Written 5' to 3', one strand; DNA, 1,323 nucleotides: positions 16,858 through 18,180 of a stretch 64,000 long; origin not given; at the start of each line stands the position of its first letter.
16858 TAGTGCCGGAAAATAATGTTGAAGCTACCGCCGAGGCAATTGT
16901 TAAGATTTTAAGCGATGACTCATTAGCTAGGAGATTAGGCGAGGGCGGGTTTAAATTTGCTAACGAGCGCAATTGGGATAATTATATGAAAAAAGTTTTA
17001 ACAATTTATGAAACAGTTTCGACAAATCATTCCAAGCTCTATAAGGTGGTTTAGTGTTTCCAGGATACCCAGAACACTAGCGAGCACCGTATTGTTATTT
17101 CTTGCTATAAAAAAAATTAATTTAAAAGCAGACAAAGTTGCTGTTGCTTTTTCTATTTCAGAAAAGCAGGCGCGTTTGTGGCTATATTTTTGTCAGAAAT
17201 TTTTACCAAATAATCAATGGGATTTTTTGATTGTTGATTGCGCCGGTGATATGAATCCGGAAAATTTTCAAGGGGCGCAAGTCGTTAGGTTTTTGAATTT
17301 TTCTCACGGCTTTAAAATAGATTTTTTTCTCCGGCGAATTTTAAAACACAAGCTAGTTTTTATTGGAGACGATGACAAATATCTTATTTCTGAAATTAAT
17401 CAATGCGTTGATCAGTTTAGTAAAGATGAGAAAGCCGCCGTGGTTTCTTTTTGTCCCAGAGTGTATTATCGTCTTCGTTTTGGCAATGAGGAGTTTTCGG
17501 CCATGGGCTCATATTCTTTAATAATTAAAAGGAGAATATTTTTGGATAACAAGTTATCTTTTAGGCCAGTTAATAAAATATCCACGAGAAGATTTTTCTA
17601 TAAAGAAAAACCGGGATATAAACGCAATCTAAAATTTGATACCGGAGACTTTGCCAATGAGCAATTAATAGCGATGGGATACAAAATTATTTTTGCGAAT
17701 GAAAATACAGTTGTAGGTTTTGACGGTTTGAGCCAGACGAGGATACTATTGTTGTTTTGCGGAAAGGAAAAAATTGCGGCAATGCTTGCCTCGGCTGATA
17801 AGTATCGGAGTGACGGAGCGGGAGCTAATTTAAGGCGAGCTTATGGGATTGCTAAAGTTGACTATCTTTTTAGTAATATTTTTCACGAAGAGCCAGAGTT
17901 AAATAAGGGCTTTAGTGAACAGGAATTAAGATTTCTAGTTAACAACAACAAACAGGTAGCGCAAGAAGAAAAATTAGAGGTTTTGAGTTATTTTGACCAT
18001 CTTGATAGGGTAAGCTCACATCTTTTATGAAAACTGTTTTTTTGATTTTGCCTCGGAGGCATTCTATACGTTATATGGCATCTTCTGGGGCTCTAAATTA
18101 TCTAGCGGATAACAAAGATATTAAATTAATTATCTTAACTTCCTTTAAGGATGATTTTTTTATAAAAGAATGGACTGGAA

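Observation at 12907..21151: Arn-like (formyl-protected amino-sugar on polyprenol phosphate) gene set without an aminotransferase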

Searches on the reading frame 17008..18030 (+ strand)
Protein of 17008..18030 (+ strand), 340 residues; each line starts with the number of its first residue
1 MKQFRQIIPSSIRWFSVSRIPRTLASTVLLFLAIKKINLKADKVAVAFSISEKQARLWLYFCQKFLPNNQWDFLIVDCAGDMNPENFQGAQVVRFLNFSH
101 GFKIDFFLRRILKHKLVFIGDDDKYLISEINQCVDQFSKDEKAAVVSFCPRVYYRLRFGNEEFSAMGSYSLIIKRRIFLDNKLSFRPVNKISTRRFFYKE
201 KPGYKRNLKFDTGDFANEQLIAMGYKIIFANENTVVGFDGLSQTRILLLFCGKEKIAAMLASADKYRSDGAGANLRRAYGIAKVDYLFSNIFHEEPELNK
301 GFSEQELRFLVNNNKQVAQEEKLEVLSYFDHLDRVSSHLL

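Call 3: search_protein_families(library=pfam, proteins=[window:17008-18030:+], max_evalue=0.01)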
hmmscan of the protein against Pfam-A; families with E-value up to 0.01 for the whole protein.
window:17008-18030:+ (340 aa): 0 families

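Call 9: search_protein_families(library=ncbifam, proteins=[window:17008-18030:+], max_evalue=0.01)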
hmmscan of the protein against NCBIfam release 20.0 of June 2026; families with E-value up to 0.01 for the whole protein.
window:17008-18030:+ (340 aa): 0 families

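Call 62: search_protein_families(library=pfam, proteins=[window:17008-18030:+], max_evalue=0.1)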
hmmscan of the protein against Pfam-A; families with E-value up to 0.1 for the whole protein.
window:17008-18030:+ (340 aa): 1 family
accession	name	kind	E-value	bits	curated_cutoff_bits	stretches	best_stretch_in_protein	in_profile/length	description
PF22481.1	DUF6985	-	0.063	14.2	24.5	0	102-162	15-74/148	Domain of unknown function (DUF6985)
